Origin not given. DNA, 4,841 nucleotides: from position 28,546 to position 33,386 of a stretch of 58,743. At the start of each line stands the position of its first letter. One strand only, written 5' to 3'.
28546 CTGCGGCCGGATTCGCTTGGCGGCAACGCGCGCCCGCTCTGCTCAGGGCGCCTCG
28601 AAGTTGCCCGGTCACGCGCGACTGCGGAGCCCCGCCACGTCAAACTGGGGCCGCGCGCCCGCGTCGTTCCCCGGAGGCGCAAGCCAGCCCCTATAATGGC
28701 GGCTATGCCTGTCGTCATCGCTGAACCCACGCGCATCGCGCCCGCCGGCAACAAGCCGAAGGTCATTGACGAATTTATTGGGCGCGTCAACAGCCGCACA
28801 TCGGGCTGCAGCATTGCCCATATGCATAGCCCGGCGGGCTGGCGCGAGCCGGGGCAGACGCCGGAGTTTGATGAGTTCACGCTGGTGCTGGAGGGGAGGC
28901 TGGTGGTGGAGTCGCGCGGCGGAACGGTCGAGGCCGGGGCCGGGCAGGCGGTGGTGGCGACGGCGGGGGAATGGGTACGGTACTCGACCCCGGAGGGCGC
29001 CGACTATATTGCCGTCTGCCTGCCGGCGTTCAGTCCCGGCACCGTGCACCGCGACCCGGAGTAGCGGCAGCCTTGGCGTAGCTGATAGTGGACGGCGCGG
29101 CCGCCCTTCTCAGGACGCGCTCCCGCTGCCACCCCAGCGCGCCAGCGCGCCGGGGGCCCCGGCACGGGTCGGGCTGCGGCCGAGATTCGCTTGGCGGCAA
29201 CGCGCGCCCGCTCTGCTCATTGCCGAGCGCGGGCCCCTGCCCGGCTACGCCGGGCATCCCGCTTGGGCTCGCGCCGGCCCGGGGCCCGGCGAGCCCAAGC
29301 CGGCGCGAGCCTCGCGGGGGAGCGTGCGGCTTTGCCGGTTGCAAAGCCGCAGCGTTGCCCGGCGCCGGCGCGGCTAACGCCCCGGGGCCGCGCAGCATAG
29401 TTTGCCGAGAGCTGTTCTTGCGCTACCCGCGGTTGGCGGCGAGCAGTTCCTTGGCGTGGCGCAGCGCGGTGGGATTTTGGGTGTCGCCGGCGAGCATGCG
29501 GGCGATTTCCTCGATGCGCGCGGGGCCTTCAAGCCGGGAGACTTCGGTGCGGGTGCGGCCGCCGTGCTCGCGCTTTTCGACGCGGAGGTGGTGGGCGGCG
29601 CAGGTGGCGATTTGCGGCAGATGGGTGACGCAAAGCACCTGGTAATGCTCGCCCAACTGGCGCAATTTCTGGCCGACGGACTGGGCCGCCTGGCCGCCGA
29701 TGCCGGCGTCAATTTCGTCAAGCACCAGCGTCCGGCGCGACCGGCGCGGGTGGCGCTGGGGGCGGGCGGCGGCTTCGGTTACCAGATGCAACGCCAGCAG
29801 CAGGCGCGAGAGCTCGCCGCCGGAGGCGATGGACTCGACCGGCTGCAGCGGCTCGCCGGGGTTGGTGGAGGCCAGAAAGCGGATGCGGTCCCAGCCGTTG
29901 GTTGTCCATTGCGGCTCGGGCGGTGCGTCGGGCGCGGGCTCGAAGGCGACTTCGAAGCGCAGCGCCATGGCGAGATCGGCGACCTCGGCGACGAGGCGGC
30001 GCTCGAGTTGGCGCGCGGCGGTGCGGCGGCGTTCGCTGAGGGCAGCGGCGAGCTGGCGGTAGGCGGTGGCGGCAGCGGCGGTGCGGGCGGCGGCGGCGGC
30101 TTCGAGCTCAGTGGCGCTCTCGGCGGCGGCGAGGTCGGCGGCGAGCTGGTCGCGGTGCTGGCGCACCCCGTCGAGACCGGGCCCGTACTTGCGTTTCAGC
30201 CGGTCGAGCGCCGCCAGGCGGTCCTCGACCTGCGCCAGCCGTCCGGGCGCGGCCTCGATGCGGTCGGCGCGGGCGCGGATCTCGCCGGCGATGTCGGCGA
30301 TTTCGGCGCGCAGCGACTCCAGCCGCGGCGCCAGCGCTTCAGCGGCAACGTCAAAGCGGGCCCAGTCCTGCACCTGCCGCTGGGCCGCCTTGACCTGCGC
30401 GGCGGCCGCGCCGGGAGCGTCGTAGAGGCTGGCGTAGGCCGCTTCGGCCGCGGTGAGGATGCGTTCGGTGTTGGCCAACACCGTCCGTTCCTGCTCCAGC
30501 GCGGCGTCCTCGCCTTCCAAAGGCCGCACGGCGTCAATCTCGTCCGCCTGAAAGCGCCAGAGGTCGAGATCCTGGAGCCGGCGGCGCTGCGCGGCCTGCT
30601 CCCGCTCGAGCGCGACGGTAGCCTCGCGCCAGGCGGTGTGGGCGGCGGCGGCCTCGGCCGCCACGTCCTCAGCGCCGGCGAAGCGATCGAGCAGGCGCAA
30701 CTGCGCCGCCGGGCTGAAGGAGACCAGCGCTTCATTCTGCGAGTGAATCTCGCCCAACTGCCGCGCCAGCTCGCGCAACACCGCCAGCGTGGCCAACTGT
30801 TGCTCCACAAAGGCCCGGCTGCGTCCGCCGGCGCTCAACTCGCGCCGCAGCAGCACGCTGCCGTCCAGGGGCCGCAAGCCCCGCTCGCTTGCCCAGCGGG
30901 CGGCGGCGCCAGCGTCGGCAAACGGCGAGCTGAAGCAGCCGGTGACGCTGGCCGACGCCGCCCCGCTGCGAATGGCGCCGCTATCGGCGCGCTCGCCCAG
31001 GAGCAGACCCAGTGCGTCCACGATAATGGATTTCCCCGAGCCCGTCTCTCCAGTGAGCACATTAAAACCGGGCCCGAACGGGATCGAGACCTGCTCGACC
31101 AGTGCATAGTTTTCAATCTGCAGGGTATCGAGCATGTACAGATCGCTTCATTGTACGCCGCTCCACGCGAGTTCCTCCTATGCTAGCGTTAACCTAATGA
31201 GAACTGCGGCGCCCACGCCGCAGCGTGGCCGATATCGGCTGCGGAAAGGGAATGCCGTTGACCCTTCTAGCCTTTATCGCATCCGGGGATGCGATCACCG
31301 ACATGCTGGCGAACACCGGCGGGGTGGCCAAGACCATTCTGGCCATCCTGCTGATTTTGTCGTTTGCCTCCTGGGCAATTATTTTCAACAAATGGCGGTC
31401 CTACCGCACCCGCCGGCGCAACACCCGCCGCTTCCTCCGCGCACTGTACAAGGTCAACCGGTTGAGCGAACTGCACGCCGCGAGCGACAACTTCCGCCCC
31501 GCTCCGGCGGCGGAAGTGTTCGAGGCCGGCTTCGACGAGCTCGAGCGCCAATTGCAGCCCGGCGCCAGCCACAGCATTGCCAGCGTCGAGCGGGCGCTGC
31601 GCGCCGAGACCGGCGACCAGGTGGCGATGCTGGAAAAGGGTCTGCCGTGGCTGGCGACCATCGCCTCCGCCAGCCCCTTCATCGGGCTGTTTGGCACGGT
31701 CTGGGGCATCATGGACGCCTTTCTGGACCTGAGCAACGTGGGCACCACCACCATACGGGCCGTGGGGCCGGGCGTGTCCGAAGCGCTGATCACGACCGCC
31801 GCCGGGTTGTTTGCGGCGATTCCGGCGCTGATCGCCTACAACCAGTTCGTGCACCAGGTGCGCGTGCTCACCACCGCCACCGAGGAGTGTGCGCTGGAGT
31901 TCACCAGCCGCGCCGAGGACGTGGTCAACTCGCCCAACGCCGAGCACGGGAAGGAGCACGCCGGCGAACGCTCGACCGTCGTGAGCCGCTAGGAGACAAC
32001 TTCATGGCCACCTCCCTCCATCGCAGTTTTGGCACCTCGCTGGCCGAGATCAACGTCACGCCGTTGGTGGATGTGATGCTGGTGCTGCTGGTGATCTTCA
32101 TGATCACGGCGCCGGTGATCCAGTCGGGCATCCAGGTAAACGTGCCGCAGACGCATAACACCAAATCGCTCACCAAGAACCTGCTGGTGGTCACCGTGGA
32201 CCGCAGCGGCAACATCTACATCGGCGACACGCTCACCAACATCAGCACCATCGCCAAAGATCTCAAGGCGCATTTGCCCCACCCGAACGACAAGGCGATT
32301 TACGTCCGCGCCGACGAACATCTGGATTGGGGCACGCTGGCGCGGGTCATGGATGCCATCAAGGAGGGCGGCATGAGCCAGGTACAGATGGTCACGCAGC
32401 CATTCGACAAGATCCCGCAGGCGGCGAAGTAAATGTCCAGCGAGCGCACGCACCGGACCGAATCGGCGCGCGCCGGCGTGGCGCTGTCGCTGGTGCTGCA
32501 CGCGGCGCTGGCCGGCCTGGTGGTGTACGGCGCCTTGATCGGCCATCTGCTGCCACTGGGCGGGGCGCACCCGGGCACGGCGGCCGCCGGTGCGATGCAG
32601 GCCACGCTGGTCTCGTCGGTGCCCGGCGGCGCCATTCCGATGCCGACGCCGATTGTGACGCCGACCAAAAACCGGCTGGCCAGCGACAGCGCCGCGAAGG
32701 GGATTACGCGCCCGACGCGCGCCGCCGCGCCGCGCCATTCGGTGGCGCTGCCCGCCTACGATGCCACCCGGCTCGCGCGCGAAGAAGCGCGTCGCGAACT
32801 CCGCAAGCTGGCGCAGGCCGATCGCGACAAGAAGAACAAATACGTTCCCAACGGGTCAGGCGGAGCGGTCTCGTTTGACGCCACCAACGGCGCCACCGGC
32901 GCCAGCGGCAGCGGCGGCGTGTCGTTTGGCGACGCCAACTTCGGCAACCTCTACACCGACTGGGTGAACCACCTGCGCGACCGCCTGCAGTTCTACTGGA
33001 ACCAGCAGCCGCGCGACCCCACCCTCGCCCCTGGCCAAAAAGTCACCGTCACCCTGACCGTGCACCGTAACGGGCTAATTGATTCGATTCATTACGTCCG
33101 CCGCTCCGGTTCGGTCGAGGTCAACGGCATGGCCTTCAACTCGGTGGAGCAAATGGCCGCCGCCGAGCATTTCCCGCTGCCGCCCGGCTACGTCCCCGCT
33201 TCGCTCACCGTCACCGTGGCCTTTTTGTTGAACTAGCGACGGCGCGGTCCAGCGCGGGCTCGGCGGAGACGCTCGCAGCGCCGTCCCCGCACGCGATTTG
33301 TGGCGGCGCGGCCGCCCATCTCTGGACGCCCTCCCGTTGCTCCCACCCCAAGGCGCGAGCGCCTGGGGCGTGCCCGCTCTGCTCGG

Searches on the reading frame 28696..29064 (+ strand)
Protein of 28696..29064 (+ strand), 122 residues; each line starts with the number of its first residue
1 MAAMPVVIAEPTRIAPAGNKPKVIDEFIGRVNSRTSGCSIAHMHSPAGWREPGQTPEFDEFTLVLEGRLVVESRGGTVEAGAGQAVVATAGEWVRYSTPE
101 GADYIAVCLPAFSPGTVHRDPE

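Call 19: search_protein_families(library=pfam, proteins=[window:28696-29064:+])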
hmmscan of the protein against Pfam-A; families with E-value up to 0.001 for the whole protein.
window:28696-29064:+ (122 aa): 3 families
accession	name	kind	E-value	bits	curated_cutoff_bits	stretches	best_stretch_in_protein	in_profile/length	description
PF06249.18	EutQ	-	2.2e-06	28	21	1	57-111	94-148/152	Ethanolamine utilisation protein EutQ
PF14525.12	AraC_binding_2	-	8.7e-06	26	27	1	38-110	34-107/173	AraC-binding-like domain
PF07883.17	Cupin_2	-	8.7e-06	25.8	27.2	1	55-100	15-60/70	Cupin domain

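Call 55: find_encoding_contigs(protein=window:28696-29064:+, flank=10000, max_places=8)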
Protein window:28696-29064:+ (122 aa): no gene with exactly this product is on record in the collection.

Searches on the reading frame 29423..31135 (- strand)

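Call 19: search_protein_families(library=pfam, proteins=[window:29423-31135:-])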
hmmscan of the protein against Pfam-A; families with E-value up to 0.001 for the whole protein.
window:29423-31135:- (570 aa): 5 families
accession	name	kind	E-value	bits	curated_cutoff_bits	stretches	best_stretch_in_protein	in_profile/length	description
PF02463.25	SMC_N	-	1.2e-17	64.5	40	1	2-525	2-217/220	RecF/RecN/SMC N terminal domain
PF13476.12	AAA_23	-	2.3e-10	41.9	27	1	5-52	2-49/201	AAA domain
PF13304.12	AAA_21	-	4.3e-06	27.5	27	0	24-55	1-35/304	AAA domain, putative AbiEii toxin, Type IV TA system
PF13175.12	AAA_15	-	5.6e-06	26.6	32.1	1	1-49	1-50/374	AAA ATPase domain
PF13555.12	AAA_29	-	8.7e-06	25.8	27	1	2-46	1-46/61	P-loop containing region of AAA domain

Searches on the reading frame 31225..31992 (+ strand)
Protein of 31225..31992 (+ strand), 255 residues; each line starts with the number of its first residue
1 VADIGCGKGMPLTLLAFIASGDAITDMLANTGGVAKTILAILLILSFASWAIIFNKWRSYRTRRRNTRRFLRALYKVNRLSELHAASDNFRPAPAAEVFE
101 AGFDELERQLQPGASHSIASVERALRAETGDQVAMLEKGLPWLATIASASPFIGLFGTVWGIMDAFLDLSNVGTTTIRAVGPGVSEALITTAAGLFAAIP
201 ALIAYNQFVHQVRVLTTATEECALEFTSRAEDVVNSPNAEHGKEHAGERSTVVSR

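Call 19: search_protein_families(library=pfam, proteins=[window:31225-31992:+])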
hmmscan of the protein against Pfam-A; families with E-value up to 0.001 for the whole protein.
window:31225-31992:+ (255 aa): 1 family
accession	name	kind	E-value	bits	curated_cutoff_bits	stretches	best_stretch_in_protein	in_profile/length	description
PF01618.21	MotA_ExbB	-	1.9e-35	121.8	22.9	1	94-220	5-126/127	MotA/TolQ/ExbB proton channel family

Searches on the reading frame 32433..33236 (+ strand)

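Call 19: search_protein_families(library=pfam, proteins=[window:32433-33236:+])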
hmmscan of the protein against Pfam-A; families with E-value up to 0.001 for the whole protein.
window:32433-33236:+ (267 aa): 1 family
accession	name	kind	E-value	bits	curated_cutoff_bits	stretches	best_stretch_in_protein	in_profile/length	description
PF13103.11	TonB_2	-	2.1e-08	34.6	22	1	175-262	2-83/85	TonB C terminal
